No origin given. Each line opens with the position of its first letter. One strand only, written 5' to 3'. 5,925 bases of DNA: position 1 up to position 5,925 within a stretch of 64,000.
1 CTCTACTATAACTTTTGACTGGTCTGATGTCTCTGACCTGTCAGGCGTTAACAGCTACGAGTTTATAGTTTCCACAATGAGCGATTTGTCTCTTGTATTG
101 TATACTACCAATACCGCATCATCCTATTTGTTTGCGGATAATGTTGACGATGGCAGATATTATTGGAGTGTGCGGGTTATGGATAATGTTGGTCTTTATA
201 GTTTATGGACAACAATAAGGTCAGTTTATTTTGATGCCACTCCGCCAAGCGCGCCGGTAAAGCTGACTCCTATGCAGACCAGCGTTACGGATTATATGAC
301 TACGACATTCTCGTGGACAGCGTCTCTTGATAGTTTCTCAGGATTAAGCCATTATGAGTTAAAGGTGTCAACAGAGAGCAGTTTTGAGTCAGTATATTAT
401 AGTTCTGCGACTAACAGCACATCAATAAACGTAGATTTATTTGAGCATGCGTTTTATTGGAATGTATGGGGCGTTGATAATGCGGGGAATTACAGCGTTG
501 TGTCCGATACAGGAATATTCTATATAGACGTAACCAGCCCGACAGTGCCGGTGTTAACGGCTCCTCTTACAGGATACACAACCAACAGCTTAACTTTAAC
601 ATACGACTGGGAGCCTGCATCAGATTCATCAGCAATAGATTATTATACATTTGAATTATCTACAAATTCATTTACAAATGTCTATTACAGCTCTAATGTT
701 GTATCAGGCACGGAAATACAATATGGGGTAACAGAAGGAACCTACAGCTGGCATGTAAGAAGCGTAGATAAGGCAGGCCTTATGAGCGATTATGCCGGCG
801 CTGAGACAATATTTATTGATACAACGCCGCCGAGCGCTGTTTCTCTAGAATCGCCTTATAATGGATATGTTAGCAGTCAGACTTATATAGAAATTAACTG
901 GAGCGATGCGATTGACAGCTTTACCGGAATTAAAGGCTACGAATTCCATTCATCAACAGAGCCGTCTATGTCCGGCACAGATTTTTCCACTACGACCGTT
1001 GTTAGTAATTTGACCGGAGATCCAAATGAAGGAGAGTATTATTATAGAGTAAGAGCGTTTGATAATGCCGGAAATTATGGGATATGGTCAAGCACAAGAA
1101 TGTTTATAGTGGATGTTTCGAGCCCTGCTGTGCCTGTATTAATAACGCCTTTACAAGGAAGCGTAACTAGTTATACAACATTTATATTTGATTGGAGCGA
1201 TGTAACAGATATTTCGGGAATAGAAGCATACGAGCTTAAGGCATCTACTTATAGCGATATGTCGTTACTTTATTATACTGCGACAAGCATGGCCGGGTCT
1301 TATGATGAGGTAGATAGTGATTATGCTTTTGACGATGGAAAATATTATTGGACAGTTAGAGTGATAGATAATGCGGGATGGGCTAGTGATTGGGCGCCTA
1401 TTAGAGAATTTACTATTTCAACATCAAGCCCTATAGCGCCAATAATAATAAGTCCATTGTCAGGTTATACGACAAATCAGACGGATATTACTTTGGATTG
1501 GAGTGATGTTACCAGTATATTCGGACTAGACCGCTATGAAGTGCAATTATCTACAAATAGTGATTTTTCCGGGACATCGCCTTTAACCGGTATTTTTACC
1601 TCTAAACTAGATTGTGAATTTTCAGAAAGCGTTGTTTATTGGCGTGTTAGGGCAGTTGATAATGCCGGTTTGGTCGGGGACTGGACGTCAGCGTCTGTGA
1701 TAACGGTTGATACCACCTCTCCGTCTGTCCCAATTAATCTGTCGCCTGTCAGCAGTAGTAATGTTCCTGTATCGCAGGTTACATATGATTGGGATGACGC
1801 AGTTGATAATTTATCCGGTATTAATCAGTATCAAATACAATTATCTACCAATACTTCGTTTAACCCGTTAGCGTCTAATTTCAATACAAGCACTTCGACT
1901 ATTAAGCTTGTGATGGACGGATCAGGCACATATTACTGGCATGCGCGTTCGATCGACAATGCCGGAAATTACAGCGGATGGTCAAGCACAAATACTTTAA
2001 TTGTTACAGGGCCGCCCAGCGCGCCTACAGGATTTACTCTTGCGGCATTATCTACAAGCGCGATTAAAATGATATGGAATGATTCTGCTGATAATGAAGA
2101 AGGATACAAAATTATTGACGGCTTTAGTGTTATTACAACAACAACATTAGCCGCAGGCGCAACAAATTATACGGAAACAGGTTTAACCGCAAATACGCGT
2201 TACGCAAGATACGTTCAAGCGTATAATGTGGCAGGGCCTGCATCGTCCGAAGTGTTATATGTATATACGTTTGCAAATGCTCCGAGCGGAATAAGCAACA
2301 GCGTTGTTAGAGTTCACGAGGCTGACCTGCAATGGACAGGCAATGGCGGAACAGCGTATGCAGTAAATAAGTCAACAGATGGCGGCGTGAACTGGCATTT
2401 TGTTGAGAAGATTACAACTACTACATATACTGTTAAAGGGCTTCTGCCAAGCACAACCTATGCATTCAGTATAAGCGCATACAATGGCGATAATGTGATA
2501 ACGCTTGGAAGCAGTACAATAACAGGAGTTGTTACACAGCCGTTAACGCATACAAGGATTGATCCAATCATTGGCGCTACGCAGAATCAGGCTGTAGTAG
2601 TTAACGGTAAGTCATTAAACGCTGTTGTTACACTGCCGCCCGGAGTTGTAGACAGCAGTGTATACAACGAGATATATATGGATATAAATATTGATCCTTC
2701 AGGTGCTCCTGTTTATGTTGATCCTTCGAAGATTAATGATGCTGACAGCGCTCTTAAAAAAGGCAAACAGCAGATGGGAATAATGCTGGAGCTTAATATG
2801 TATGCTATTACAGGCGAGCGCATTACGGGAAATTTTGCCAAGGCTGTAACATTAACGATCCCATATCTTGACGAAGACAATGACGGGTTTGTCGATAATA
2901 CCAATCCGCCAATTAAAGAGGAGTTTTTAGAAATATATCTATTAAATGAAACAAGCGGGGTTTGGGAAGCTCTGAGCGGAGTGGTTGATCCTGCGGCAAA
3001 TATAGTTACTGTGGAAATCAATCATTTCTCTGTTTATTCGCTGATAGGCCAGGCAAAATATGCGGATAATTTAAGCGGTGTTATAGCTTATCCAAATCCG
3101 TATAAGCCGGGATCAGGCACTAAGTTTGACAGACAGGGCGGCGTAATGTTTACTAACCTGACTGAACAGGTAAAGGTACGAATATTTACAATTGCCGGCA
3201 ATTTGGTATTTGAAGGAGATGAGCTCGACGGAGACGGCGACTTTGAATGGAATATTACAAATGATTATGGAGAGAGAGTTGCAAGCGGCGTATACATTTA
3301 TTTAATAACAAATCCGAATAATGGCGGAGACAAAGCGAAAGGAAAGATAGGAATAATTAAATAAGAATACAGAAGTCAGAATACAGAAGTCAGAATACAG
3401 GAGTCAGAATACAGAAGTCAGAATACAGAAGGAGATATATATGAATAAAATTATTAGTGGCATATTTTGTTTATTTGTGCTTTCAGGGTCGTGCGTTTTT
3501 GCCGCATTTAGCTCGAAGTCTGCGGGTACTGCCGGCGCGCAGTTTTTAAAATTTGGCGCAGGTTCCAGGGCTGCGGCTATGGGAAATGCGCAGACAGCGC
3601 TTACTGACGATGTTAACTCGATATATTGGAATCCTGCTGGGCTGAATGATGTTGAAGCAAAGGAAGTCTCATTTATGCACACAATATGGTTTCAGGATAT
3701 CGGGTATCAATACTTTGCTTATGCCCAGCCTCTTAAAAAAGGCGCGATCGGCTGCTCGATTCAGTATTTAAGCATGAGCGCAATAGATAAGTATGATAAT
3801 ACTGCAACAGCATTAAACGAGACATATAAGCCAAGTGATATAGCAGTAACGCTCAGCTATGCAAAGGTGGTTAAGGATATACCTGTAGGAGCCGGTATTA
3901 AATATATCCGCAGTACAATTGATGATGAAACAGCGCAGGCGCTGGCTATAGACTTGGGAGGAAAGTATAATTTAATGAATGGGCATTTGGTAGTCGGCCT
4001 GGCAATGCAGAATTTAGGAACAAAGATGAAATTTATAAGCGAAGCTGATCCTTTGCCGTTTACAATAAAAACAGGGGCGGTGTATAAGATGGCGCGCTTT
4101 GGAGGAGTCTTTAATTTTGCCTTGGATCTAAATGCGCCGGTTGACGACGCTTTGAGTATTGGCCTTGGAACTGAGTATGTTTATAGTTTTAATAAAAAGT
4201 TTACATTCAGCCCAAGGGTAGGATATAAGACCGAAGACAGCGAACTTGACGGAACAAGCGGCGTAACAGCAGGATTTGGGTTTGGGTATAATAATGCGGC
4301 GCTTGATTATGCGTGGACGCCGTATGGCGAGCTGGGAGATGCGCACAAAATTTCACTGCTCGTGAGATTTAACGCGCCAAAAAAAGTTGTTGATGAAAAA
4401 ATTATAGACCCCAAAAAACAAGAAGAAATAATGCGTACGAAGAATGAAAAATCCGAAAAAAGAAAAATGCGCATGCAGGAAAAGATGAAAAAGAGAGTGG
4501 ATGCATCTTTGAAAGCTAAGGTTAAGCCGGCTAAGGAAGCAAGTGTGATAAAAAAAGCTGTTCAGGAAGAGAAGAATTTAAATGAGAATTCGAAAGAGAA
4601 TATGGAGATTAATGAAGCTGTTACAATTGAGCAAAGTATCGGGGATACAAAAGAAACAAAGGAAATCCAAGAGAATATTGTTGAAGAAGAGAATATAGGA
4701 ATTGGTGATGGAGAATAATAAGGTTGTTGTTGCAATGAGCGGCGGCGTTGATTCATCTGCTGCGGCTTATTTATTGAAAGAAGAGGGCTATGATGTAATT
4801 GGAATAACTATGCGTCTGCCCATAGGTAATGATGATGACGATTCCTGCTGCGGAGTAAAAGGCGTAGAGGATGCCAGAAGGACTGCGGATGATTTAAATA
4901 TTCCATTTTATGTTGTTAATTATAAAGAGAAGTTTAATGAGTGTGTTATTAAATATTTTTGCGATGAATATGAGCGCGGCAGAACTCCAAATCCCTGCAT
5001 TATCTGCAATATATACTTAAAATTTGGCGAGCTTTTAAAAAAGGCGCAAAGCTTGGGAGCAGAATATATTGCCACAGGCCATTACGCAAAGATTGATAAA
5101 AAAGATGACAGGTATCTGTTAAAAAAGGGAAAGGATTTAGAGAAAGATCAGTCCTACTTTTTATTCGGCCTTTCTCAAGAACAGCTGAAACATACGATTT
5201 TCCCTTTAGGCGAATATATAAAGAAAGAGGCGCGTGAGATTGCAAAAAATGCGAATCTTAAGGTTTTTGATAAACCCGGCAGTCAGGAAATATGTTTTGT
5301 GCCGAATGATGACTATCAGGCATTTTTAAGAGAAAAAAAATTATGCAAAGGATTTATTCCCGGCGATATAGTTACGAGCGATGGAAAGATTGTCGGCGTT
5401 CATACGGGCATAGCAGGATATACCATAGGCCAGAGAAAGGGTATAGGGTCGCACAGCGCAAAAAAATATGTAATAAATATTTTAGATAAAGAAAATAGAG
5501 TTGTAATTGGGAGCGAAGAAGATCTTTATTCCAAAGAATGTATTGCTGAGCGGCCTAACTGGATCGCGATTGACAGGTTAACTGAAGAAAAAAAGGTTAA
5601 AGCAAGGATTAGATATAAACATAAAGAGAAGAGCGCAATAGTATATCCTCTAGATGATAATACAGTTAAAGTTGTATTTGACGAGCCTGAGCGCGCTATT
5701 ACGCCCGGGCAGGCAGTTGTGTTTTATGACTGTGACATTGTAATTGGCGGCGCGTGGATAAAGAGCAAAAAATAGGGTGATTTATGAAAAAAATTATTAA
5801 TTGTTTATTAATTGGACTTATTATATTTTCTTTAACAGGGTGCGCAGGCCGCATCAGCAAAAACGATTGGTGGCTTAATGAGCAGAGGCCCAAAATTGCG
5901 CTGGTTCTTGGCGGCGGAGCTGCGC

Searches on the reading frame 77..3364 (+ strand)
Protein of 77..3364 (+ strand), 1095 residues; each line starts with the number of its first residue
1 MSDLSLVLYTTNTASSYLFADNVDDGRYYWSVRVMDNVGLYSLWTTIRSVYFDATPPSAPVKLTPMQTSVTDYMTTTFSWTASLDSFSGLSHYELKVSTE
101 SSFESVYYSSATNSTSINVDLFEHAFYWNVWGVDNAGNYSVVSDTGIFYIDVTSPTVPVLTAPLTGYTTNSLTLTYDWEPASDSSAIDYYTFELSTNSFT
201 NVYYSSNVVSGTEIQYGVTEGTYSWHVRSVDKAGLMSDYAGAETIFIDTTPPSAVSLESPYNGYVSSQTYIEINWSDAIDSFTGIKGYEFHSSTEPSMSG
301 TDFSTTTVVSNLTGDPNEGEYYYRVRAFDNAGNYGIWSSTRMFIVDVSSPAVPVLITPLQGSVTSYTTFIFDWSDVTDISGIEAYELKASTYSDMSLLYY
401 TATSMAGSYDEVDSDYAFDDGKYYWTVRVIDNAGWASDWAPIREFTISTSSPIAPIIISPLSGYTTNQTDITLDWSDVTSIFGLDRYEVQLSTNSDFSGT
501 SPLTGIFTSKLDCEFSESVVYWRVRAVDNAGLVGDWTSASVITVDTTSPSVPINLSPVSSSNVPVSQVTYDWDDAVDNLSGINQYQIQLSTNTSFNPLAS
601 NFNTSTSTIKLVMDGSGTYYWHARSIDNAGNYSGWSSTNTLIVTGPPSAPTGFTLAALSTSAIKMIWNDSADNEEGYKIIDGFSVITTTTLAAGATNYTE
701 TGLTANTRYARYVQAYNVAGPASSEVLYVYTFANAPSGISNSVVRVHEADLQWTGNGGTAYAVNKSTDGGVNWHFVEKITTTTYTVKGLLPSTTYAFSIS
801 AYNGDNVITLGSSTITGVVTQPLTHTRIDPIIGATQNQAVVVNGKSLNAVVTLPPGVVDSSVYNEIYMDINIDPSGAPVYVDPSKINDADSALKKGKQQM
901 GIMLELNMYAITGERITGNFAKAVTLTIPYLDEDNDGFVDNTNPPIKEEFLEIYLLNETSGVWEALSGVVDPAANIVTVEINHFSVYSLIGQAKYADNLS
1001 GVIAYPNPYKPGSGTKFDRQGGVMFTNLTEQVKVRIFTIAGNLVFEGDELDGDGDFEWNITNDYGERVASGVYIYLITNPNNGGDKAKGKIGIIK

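Call 62: search_protein_families(library=pfam, proteins=[window:77-3364:+], max_evalue=0.00001)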
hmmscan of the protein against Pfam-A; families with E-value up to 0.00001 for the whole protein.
window:77-3364:+ (1095 aa): 2 families
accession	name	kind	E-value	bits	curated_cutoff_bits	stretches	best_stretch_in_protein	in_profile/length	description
PF00041.27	fn3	-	2.9e-10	40.7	25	0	735-805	2-72/84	Fibronectin type III domain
PF25788.1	Ig_Rha78A_N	-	1.4e-09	38.6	27.4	0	422-447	76-101/105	Rha78A-like, N-terminal immunoglobulin domain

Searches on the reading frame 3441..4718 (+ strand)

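Call 62: search_protein_families(library=pfam, proteins=[window:3441-4718:+], max_evalue=0.00001)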
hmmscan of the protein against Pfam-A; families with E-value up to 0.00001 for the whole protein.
window:3441-4718:+ (425 aa): 2 families
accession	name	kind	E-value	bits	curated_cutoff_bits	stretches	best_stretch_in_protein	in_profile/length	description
PF19572.5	PorV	-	5.1e-10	39.7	27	1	28-209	8-211/243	Type IX secretion system protein PorV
PF03687.19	UPF0164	-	4.1e-09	36.1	21.4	1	7-161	12-169/325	Uncharacterised protein family (UPF0164)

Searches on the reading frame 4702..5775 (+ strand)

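Call 62: search_protein_families(library=pfam, proteins=[window:4702-5775:+], max_evalue=0.00001)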
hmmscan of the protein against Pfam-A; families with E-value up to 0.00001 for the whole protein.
window:4702-5775:+ (357 aa): 3 families
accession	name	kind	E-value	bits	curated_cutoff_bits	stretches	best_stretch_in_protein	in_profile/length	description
PF03054.22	tRNA_Me_trans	-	7.9e-75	251.4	20.6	1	7-201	2-201/202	tRNA methyl transferase HUP domain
PF20258.4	tRNA_Me_trans_C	-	1.3e-21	77.1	20.6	1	277-353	1-77/77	Aminomethyltransferase beta-barrel domain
PF20259.3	tRNA_Me_trans_M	-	4.3e-13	49.1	27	1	220-270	12-65/66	tRNA methyl transferase PRC-barrel domain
